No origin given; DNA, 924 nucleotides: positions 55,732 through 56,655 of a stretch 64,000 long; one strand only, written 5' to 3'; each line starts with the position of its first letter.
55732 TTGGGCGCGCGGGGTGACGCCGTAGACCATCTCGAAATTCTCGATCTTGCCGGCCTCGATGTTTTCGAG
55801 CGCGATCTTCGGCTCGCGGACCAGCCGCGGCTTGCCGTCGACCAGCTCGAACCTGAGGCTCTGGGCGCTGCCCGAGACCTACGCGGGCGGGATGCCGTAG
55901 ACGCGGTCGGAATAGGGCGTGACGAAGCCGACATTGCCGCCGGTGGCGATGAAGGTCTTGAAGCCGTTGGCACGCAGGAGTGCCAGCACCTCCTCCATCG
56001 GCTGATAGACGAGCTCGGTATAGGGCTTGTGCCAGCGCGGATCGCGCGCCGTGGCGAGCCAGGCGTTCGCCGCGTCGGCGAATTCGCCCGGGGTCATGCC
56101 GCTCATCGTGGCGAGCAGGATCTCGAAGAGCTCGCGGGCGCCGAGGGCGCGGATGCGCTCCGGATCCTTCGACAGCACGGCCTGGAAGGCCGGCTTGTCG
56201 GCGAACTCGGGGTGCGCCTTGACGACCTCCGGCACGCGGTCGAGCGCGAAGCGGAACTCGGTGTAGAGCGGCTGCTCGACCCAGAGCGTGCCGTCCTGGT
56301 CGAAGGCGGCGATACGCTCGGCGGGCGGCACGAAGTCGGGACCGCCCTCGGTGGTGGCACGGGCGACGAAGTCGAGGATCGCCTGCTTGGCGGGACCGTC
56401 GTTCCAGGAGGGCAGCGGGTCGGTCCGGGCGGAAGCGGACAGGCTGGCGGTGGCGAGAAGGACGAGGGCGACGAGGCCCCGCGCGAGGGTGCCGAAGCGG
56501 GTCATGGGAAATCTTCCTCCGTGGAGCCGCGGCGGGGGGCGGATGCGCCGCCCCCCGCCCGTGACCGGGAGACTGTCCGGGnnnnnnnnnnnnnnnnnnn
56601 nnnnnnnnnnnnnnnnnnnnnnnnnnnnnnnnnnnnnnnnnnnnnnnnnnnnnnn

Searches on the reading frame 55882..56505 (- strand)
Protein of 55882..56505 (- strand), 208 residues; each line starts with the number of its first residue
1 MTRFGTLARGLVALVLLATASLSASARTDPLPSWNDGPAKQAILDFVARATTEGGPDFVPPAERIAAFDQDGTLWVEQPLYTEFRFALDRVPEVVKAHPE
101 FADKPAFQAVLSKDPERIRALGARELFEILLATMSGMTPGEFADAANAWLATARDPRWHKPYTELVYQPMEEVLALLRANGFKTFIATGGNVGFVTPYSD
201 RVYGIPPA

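Call 48: search_protein_families(library=pfam, max_evalue=0.0001, proteins=[window:55882-56505:-])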
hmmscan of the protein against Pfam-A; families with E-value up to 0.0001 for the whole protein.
seq(208 aa): 2 families
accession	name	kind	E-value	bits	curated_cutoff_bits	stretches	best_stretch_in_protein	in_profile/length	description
PF00702.32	Hydrolase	-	6e-09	37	26.4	1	65-196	3-129/191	haloacid dehalogenase-like hydrolase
PF12710.13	HAD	-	3.3e-06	28.1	27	1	66-199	1-119/189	haloacid dehalogenase-like hydrolase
